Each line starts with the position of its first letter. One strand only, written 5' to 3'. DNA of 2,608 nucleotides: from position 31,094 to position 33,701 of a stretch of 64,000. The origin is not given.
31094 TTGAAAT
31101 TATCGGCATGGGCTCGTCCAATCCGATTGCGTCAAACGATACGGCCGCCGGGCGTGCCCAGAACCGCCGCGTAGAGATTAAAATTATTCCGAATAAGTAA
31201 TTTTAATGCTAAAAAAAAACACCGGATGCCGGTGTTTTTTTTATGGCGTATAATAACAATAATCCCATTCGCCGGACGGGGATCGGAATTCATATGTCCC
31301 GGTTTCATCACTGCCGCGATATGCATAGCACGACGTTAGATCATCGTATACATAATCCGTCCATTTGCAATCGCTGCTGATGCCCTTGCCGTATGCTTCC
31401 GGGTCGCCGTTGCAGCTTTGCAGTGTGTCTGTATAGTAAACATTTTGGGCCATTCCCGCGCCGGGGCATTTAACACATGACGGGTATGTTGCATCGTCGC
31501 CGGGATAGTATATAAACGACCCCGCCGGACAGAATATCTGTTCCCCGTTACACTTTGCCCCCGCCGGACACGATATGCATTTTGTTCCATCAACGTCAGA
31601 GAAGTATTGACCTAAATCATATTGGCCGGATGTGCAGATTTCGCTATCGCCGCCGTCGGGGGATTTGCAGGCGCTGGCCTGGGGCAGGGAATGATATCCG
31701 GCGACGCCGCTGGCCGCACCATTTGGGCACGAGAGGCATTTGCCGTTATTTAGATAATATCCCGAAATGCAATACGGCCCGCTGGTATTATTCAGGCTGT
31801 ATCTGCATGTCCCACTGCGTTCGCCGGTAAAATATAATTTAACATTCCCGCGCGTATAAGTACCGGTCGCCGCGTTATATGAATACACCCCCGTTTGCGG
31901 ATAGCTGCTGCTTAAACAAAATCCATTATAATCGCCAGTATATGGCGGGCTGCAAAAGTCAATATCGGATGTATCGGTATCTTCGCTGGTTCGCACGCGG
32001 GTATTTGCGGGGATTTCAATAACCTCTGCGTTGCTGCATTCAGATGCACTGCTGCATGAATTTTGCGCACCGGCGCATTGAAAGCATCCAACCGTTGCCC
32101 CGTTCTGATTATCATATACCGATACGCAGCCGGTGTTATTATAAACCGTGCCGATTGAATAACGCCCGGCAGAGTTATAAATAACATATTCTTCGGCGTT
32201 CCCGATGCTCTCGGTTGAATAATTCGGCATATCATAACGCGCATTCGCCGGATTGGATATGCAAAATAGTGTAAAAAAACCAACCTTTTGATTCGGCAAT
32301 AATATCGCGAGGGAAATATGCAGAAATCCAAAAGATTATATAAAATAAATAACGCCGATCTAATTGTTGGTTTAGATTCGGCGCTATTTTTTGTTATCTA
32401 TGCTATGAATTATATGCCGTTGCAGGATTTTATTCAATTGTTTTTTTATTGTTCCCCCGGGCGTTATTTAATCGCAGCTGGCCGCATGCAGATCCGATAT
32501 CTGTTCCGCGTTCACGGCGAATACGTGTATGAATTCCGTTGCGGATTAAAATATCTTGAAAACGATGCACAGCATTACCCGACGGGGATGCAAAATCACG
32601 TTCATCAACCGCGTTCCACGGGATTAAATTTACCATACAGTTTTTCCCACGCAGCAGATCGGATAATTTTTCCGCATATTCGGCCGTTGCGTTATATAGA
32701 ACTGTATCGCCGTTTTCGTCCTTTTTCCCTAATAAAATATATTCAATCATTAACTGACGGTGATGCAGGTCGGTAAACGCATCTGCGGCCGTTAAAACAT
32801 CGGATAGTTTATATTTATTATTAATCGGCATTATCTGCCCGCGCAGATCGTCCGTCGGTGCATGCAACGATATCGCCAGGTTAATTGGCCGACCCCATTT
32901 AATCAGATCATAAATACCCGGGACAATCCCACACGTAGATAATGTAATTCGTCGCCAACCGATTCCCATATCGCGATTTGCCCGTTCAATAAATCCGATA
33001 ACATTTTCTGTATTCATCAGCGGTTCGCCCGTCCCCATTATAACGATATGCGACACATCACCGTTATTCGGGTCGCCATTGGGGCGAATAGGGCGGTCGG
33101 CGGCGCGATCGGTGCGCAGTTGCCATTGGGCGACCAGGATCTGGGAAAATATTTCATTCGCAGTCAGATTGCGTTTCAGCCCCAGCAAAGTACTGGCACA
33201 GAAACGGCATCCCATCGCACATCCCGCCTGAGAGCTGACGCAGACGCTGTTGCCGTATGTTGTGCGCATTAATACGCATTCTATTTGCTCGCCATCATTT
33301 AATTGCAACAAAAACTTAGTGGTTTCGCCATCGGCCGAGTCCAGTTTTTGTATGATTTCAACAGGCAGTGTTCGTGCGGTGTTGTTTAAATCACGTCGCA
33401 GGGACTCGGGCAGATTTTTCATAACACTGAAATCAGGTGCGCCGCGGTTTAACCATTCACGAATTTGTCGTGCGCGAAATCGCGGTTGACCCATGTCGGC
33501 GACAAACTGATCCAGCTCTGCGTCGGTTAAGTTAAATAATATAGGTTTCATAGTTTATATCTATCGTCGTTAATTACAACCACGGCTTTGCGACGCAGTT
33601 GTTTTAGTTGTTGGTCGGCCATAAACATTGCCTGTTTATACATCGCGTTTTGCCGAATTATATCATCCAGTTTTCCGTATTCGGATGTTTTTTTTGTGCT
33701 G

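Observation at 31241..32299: Eukaryote-like cysteine-rich repeat protein (CxxCPxG motifs)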

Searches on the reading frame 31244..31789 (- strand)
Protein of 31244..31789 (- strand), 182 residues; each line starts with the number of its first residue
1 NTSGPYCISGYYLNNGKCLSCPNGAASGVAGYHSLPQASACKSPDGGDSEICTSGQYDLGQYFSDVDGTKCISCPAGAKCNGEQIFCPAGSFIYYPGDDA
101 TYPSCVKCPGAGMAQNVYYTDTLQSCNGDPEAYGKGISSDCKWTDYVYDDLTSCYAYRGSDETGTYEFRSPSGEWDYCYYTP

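Call 62: predict_structure(alignment_id=A6)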
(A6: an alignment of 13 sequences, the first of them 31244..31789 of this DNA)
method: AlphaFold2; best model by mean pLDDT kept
length: 182 residues; sequences in the alignment: 13
mean_pLDDT: 77.7   pTM: 0.72
mean pLDDT of the five models: 77.7, 73.2, 73.1, 72.3, 69.3
residues with pLDDT >= 90: 71; 70-90: 51; 50-70: 36; < 50: 24
segments of 3 or more residues with pLDDT < 50: 1-3, 24-37, 42-48
pLDDT, mean of each block of 10 residues (from residue 1): 52 65 49 47 47 85 70 87 94 83 88 87 93 91 93 90 90 90 62
secondary structure, 60 per line:
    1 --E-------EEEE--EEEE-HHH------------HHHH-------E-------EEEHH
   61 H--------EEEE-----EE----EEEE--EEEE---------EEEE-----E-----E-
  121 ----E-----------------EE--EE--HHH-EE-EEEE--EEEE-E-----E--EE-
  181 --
elements in order: E11-14 E17-20 H37-40 E56-58 E70-73 E85-88 E91-94 E104-107 E158-161 E164-167

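Call 64: fold_search(model_id=the predicted structure, library=pdb)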
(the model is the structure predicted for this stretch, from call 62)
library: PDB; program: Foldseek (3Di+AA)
matches with E <= 10: 216; with E <= 0.001: 0
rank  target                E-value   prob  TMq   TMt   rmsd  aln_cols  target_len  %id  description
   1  3u3p                  4.4e-02  0.16  0.14  0.15  13.3       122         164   20  The S-SAD phased crystal structure of the ecto-domain of Death Receptor 6 (DR6) (released 2012-05-02)
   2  4kgg_C                6.7e-02  0.33  0.16  0.18  12.1       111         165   17  Crystal structure of light mutant2 and dcr3 complex (released 2013-08-07)
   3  6pe9_U                7.5e-02  0.21  0.16  0.23  12.9       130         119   16  Crystal Structure of CD40 complexed to FAB516 (released 2019-08-14)
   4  3qo4                  8.0e-02  0.10  0.13  0.14  18.5       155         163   12  The Crystal Structure of Death Receptor 6 (released 2011-05-18)
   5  2hey_R                9.0e-02  0.15  0.17  0.21  12.3       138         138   12  Crystal structure of murine OX40L bound to human OX40 (released 2006-08-29)
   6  1jma_B                9.0e-02  0.12  0.13  0.21  13.3       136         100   14  CRYSTAL STRUCTURE OF THE HERPES SIMPLEX VIRUS GLYCOPROTEIN D BOUND TO THE CELLULAR RECEPTOR HVEA/HVEM (released 2001-09-26)
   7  3k51_B                9.0e-02  0.11  0.15  0.17  15.4       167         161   14  Crystal Structure of DcR3-TL1A complex (released 2010-10-13)
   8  2hev_R                9.5e-02  0.14  0.16  0.20  11.6       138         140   14  Crystal structure of the complex between OX40L and OX40 (released 2006-08-29)
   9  4kgq_C                1.0e-01  0.30  0.17  0.18  12.1       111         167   17  Crystal structure of a human light loop mutant in complex with dcr3 (released 2013-07-10)
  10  7p3i_C                1.0e-01  0.13  0.14  0.15  21.9       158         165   12  Crystal structure of human CD40/TNFRSF5 in complex with the anti-CD40 DARPin protein (released 2022-04-06)
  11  6pe8_U                1.1e-01  0.20  0.16  0.18  12.6       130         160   16  Crystal structure of CD40/ABBV-323 FAB complex (released 2019-08-14)
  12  5t2q_A                1.2e-01  0.13  0.14  0.23  13.3       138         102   16  Unliganded Human HVEM at 1.9A in P 1 21 1 (released 2018-10-24)
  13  4yn0_A                1.3e-01  0.09  0.13  0.14  13.0       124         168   20  Crystal structure of APP E2 domain in complex with DR6 CRD domain (released 2015-04-15)
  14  2uwi_A                1.3e-01  0.08  0.13  0.17  14.6       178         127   15  Structure of CrmE, a poxvirus TNF receptor (released 2007-07-10)
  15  4kgq_D                1.4e-01  0.10  0.14  0.15  21.2       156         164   13  Crystal structure of a human light loop mutant in complex with dcr3 (released 2013-07-10)
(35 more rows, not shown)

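Call 69: search_solved_structures(query=A6, max_evalue=10, show_alignments=3)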
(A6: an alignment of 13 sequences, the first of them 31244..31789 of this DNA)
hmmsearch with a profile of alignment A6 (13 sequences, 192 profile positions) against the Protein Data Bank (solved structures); distinct sequences matched with E-value up to 10: 0.

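Call 71: fold_search(model_id=the predicted structure, library=viral)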
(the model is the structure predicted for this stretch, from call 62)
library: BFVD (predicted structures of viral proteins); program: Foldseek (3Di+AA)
matches with E <= 10: 69; with E <= 0.001: 0
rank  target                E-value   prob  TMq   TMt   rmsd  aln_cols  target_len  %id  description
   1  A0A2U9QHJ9            9.5e-03  0.21  0.16  0.10  14.6       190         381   19  TNF receptor-like protein [Sea otter poxvirus]
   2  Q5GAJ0                1.2e-02  0.28  0.14  0.11  19.8       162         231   15  Tumor necrosis factor receptor [Grouper iridovirus]
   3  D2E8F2                2.0e-02  0.38  0.16  0.08  13.2       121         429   22  (no name in the UniProt tables at hand)
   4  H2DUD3                2.3e-02  0.28  0.14  0.18  12.7       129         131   19  Secreted TNF-receptor-like protein [Vaccinia virus]
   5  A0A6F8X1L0            7.0e-02  0.14  0.14  0.10  13.6       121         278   17  Tumor necrosis factor receptor [Lymphocystis disease virus 2]
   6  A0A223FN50            1.3e-01  0.16  0.14  0.14  11.7       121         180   20  (no name in the UniProt tables at hand)
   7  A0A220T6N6            2.4e-01  0.09  0.14  0.13  20.6       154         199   16  Truncated TNFa-receptor [Eptesipox virus]
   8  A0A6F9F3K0            2.9e-01  0.09  0.15  0.10  12.1       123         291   15  TNFR [Blueface angelfish adomavirus]
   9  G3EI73                3.2e-01  0.10  0.17  0.21  12.8       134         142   14  Truncated TNF-receptor-like protein [Yokapox virus]
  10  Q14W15                3.2e-01  0.10  0.14  0.16  12.0       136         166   13  ORF91 [Ranid herpesvirus 2]
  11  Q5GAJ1                3.2e-01  0.06  0.13  0.11  13.9       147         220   19  Tumor necrosis factor receptor [Grouper iridovirus]
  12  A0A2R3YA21            3.2e-01  0.05  0.12  0.05  14.2       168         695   20  (no name in the UniProt tables at hand)
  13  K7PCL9                3.4e-01  0.11  0.17  0.06  13.2       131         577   13  Membrane protein ORF147A [Cyprinid herpesvirus 1]
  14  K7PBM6                3.4e-01  0.08  0.14  0.18  11.7       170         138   14  Protein ORF136A [Cyprinid herpesvirus 1]
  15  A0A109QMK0            3.6e-01  0.08  0.17  0.11  12.9       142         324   15  Truncated ORF151A [Cyprinid herpesvirus 2]
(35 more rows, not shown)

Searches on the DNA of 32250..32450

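Call 53: search_rna_families(source=window, start=32250, end=32450, threshold=evalue, max_evalue=10)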
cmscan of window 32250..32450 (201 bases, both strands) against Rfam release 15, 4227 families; matches with E-value up to 10: 15.
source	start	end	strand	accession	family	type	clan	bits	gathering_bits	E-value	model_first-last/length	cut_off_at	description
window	32279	32395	+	RF02053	STnc430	Gene; sRNA;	-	20.4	47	0.33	1-162/162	no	Enterobacterial sRNA STnc430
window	32340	32425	-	RF02074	STnc240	Gene; sRNA;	-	19.6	55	1.1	1-77/77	no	Enterobacterial sRNA STnc240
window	32273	32417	-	RF01770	rimP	Cis-reg; leader;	-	18.1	47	0.89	1-102/102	no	Gammaprotebacteria rimP leader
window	32250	32419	-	RF02696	Teg49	Gene; sRNA;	-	15.9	186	2.3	1-196/196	no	Teg49 sRNA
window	32279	32397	+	RF00618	U4atac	Gene; snRNA; splicing;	CL00007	15.8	53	1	1-132/132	no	U4atac minor spliceosomal RNA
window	32320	32385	+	RF02844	RefA9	Gene; antisense;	-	15.7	49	4.2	1-64/64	no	Enterococcus sRNA A9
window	32320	32345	-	RF01355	CRISPR-DR26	Gene; CRISPR;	-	14.9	39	4.3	1-25/25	no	CRISPR RNA direct repeat element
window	32332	32400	+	RF04115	mir-6130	Gene; miRNA;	-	14.7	117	3.6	1-103/103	no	mir-6130 microRNA precursor family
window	32335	32389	+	RF02677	NsiR4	Gene; sRNA;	-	14.4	40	0.58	1-65/65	no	Nitrogen stress-induced RNA 4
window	32260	32353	+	RF02623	BSnc140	Gene; sRNA;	-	13.6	126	7.1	1-94/94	no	Brucella sRNA 140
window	32307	32450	-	RF01459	rliE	Gene; sRNA;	-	13.3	90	5.1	71-222/222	5'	Listeria sRNA rliE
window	32344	32390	-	RF02054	STnc420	Gene; sRNA;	-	13.1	70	8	26-54/58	no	Salmonella enterica sRNA STnc420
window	32285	32383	-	RF00114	S15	Cis-reg; leader;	CL00121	12.3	39.5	1.2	7-85/117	no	Ribosomal S15 leader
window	32250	32392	+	RF02970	EGFOA-assoc-1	Gene; sRNA;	-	11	224.5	0.51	95-250/250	5'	EGFOA-assoc-1 RNA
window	32401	32450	+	RF01071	OLE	Gene;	-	7.4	50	5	1-50/616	3'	Ornate Large Extremophilic RNA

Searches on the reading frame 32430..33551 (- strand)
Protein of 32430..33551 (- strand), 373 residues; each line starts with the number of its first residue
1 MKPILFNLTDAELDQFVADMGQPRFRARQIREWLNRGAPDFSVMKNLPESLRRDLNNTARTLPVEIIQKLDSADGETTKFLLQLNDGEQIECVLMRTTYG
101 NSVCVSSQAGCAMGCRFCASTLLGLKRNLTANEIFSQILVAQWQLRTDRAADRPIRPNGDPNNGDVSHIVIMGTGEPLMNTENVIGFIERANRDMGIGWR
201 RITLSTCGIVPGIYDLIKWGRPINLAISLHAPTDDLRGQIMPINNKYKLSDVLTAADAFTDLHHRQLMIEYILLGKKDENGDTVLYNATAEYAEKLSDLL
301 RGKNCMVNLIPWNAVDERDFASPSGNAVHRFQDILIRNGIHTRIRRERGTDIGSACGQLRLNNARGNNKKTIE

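Call 17: find_related_loci(query=window:32430-33551:-, collection=genome_contigs, flank=6000)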
Query window:32430-33551:- (373 aa) in genome_contigs; peptide patterns used: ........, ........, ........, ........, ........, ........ (x = any residue, [..] = any of these).
366 stretches matched a pattern; 248 encode a relative of the query (tblastn E <= 1e-3); the best 80 are kept; 80 distinct loci.
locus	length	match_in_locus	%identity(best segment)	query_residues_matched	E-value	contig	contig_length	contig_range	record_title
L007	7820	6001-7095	87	1-365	0e+0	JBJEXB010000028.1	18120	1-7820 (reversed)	MAG: Candidatus Enterousia sp. isolate SARD02_bin.047 NODE_1927_length_18120_cov_5.679657, whole genome shotgun sequence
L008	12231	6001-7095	87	1-365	0e+0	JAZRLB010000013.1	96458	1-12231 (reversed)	MAG: Candidatus Enterousia sp. isolate T1900045443_YK20190134.MAGScoT_cleanbin_000013 SGB_7129_k141_3406127, whole genom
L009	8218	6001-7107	85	1-369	0e+0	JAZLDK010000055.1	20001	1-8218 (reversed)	MAG: Candidatus Enterousia sp. isolate T1900045036_TC20190029.MAGScoT_cleanbin_000012 SGB_4464_k141_2895349, whole genom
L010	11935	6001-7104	85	1-370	0e+0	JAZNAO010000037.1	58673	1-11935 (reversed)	MAG: Candidatus Enterousia sp. isolate T1900044746_TS20190212.MAGScoT_cleanbin_000053 SGB_2122_k141_411243, whole genome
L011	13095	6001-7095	85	1-365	0e+0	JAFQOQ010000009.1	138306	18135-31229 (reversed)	MAG: Alphaproteobacteria bacterium isolate RGIG2010 Goat_Colon-1__c162728, whole genome shotgun sequence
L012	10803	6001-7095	86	1-365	0e+0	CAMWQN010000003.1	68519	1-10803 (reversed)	MAG TPA_asm: uncultured Rickettsiales bacterium isolate SRR14411243_bin.1_metawrap_v1.3_MAG genome assembly, contig: NOD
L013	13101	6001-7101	86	1-367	0e+0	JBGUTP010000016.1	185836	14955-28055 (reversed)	MAG: Candidatus Enterousia sp. isolate fecal_MAG_67 fecal_MAG_67_contig_0016, whole genome shotgun sequence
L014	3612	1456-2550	85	1-365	0e+0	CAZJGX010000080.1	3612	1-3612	MAG TPA_asm: uncultured Muribaculaceae bacterium isolate SRP199465_co1_153 genome assembly, contig: NODE_66429_length_36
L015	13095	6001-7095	86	1-365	0e+0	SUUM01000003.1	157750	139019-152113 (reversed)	MAG: Alphaproteobacteria bacterium isolate SIG46 NODE_437_length_157750_cov_7.310304, whole genome shotgun sequence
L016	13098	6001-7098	85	1-366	0e+0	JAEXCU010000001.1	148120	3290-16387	MAG: Proteobacteria bacterium isolate OH_HBB_125 k127_604903, whole genome shotgun sequence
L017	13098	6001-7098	85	1-366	0e+0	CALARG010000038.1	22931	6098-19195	MAG TPA_asm: uncultured Alphaproteobacteria bacterium isolate SRR6425825_bin.15_CONCOCT_v1.1_MAG genome assembly, contig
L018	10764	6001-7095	86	1-365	0e+0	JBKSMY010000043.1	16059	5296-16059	MAG: Alphaproteobacteria bacterium isolate KS320-82 k141_2664984, whole genome shotgun sequence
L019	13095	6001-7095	84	1-365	0e+0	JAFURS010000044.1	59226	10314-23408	MAG: Alphaproteobacteria bacterium isolate RGIG4765 Roe_deer_Rectum.Co__c1774399, whole genome shotgun sequence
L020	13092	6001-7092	86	2-365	0e+0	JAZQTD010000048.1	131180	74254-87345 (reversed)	MAG: Candidatus Enterousia sp. isolate T1900045192_TC20190188.MAGScoT_cleanbin_000014 SGB_5297_k141_1032680, whole genom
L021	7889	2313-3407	85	1-365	0e+0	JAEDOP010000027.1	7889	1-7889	MAG: Alphaproteobacteria bacterium isolate MAG321 NODE_7846_length_7889_cov_4.540209, whole genome shotgun sequence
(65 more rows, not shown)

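Call 61: search_protein_families(library=pfam, proteins=[window:32430-33551:-], max_evalue=0.00001)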
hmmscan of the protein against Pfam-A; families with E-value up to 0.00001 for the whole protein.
window:32430-33551:- (373 aa): 2 families
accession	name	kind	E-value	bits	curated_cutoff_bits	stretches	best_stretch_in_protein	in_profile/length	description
PF04055.27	Radical_SAM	-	4.7e-12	46.8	29.5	1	167-280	46-155/166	Radical SAM superfamily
PF21016.3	RlmN_N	-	6.3e-12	45.5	24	1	5-59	3-58/60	Ribosomal RNA large subunit methyltransferase N-terminal domain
